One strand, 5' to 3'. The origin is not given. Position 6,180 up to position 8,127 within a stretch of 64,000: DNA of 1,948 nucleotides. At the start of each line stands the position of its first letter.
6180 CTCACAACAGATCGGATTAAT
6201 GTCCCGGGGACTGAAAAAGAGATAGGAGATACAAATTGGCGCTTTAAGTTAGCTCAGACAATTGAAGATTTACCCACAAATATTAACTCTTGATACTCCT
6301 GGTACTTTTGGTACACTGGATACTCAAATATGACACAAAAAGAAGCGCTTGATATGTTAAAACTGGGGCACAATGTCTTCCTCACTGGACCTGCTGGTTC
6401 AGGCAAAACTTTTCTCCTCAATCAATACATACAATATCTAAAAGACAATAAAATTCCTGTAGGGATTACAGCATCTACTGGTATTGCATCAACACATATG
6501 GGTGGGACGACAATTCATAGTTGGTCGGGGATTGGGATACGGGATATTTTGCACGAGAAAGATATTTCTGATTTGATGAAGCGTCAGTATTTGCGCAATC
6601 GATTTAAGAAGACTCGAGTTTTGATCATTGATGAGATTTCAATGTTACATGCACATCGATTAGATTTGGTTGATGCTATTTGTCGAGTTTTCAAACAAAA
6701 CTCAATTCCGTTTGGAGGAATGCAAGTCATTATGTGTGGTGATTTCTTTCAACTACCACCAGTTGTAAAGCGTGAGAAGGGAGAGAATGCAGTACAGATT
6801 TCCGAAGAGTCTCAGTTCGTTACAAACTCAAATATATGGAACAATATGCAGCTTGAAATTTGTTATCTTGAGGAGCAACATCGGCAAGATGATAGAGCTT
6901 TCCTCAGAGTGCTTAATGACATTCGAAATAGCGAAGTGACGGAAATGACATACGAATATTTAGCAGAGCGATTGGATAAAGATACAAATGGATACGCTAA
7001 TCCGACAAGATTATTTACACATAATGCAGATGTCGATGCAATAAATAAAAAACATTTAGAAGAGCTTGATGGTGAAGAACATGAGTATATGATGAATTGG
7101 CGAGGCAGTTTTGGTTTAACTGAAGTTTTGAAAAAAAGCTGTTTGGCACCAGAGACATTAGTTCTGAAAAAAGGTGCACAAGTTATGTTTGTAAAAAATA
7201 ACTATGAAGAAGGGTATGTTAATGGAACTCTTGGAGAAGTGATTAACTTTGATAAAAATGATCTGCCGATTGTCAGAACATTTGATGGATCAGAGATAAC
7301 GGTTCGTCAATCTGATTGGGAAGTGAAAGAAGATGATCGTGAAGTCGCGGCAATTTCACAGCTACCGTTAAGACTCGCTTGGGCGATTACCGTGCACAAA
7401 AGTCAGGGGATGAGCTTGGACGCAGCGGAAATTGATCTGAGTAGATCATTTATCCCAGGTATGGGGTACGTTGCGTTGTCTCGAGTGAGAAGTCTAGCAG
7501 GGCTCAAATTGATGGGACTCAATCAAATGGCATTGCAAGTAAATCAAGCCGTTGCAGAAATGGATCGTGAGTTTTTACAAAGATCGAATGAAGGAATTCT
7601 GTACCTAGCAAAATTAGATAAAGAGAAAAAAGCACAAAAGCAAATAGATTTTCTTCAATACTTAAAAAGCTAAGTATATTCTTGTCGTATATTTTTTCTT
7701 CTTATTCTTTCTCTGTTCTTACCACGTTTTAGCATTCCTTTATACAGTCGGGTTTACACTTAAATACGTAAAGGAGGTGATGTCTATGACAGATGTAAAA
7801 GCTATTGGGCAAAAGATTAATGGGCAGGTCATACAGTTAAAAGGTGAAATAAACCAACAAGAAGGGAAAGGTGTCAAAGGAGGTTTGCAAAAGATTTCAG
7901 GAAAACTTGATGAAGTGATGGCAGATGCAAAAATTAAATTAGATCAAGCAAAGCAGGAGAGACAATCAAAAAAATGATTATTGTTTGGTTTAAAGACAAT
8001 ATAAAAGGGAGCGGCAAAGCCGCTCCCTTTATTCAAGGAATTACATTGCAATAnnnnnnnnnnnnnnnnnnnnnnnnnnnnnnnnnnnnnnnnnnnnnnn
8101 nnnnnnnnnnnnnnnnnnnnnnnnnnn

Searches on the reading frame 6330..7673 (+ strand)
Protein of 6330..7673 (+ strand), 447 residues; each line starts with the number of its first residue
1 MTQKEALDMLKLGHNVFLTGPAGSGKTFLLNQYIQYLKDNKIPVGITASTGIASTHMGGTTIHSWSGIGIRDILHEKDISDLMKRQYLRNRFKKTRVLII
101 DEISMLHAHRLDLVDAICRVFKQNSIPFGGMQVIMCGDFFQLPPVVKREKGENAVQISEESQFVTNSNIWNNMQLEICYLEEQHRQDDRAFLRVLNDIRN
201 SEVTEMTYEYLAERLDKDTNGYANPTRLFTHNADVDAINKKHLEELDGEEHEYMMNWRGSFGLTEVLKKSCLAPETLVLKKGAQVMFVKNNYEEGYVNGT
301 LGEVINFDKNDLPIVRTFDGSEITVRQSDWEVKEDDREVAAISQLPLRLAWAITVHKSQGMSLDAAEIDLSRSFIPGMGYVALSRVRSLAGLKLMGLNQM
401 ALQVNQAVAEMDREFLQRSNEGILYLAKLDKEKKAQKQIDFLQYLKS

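Call 3: search_protein_families(library=pfam, proteins=[window:6330-7673:+], max_evalue=1)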
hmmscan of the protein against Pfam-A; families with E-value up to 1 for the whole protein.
window:6330-7673:+ (447 aa): 39 families (the best 25 are shown)
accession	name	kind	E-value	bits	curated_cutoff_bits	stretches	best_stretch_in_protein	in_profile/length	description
PF05970.20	PIF1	-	2.9e-41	142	25.9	1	11-205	20-219/223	PIF1-like helicase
PF13245.12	AAA_19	-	1.6e-14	54.7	25.1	1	3-146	1-133/134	AAA domain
PF13604.12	AAA_30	-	9.8e-13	48.7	27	1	3-147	6-133/191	AAA domain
PF21530.3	Pif1_2B_dom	-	1.7e-09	37.7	23.9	1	264-307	3-47/47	DNA helicase Pif1, 2B domain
PF13401.12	AAA_22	-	9.1e-07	29.7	27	1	16-120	8-110/130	AAA domain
PF03266.21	NTPase_1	-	6.2e-06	26.6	23.9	1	15-45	1-31/168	NTPase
PF13191.12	AAA_16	-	4.5e-05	24.4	32.6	1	13-41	22-52/167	AAA ATPase domain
PF18335.7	SH3_13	-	7.2e-05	22.9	41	1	278-311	25-58/65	ATP-dependent RecD-like DNA helicase SH3 domain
PF00270.35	DEAD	-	9.5e-05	22.6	26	1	3-30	4-31/167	DEAD/DEAH box helicase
PF13173.12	AAA_14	-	0.0001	22.7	27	1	16-107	5-75/129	AAA domain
PF02689.20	Herpes_Helicase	-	0.00014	20.5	27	1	351-404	731-785/808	Helicase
PF07693.20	KAP_NTPase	-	0.00023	20.9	20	1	16-108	23-101/293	KAP family P-loop domain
PF07728.20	AAA_5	-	0.00024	21.6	22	1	15-109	1-81/139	AAA domain (dynein-related subfamily)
PF00437.27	T2SSE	-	0.0003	20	24.9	1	10-46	138-176/370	Type II/IV secretion system protein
PF13086.12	AAA_11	-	0.00042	20.6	27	0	128-147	234-255/257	AAA domain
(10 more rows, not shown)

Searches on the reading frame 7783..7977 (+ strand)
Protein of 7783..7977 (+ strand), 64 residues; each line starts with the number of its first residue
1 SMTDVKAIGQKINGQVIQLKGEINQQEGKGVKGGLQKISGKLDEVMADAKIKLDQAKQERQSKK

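Call 3: search_protein_families(library=pfam, proteins=[window:7783-7977:+], max_evalue=1)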
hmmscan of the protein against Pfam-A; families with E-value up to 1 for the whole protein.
window:7783-7977:+ (64 aa): 1 family
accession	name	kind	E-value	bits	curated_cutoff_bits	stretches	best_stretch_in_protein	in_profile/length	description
PF05532.17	CsbD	-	0.027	14.8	40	1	11-59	2-50/53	CsbD-like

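Call 4: search_protein_families(library=ncbifam, proteins=[window:7783-7977:+], max_evalue=1)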
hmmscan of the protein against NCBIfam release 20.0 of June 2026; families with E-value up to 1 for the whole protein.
window:7783-7977:+ (64 aa): 0 families

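Call 70: search_protein_families(library=phrogs, proteins=[window:7783-7977:+], max_evalue=0.1)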
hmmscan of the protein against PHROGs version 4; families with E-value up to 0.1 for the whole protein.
window:7783-7977:+ (64 aa): 1 family
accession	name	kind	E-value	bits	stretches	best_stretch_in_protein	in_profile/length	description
phrog_4133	-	unknown function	0.035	15.2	1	10-59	4-53/67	-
